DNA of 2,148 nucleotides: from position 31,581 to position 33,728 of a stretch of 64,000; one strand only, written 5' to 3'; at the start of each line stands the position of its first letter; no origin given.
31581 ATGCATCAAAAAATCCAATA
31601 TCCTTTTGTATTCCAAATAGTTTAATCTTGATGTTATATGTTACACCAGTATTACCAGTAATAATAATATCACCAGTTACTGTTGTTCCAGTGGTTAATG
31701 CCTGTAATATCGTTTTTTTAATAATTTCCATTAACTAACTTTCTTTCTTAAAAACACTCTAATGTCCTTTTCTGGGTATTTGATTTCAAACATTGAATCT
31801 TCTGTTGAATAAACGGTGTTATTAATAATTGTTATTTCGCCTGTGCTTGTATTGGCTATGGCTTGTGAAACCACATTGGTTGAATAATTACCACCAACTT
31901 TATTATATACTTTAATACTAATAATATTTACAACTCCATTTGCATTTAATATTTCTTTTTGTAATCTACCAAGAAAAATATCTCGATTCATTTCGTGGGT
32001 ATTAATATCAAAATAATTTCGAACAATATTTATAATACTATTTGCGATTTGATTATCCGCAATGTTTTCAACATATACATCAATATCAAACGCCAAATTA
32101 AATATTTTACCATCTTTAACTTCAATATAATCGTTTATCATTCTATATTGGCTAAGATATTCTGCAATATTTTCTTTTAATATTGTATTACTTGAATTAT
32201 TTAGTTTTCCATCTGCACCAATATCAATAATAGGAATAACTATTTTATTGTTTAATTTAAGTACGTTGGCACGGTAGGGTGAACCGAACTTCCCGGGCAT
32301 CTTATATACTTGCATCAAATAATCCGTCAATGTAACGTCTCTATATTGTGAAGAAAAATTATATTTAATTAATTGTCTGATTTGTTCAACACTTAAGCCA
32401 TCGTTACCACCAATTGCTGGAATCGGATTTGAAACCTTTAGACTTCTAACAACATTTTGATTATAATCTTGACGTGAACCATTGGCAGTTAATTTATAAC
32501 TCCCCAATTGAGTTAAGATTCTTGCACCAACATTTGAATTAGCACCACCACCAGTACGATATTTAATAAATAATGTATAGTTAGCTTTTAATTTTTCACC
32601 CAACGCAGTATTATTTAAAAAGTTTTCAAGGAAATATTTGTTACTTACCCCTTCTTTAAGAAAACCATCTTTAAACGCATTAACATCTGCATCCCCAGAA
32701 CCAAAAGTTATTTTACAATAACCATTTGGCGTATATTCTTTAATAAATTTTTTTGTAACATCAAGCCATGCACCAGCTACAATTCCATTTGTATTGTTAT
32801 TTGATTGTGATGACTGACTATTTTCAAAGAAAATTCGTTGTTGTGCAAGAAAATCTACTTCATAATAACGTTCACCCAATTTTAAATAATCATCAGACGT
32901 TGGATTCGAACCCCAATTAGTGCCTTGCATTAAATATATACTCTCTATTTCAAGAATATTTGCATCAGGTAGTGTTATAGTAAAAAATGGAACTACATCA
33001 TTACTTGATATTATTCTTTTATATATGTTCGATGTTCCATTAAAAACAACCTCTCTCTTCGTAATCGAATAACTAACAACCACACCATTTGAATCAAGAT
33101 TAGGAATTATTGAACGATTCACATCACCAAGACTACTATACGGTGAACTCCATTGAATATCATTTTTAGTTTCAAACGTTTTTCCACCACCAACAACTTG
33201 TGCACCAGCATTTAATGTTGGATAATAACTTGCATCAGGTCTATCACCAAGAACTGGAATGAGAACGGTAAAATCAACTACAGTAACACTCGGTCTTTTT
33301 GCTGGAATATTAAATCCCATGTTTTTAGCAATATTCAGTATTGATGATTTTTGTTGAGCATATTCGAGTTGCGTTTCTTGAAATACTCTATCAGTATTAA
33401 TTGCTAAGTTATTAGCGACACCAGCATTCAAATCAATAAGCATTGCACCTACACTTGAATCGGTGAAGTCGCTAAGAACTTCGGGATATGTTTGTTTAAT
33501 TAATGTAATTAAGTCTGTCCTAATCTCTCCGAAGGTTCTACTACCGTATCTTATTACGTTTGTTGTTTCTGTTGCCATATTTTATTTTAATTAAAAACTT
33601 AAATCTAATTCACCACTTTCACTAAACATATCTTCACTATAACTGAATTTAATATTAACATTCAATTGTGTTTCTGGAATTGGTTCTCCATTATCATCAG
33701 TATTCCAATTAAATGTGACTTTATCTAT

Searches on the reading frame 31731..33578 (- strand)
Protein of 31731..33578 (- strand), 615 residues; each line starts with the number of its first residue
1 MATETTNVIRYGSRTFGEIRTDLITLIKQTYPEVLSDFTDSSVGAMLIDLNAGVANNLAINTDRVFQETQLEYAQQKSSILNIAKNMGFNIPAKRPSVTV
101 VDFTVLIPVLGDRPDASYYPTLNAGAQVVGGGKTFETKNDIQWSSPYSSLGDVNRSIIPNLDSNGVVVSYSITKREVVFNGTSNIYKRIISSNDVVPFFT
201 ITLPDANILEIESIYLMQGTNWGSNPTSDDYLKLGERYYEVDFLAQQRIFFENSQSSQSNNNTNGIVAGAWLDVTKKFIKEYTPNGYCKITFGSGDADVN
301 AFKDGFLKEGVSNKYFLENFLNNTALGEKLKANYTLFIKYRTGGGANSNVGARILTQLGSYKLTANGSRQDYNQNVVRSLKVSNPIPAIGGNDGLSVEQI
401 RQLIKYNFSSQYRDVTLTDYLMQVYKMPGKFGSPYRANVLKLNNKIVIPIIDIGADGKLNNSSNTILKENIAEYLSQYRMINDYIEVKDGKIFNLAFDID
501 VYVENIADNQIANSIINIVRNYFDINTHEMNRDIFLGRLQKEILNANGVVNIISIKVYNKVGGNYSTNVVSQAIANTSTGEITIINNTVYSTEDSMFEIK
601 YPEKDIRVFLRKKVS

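Call 7: search_protein_families(library=phrogs, proteins=[window:31731-33578:-], max_evalue=0.001)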
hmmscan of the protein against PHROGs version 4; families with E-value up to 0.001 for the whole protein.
window:31731-33578:- (615 aa): 2 families
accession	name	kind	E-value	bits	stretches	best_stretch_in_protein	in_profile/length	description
phrog_219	-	tail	2.5e-22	80.2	2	276-563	214-467/598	baseplate wedge subunit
phrog_10646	-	tail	1e-09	38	1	15-103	32-120/1142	baseplate wedge subunit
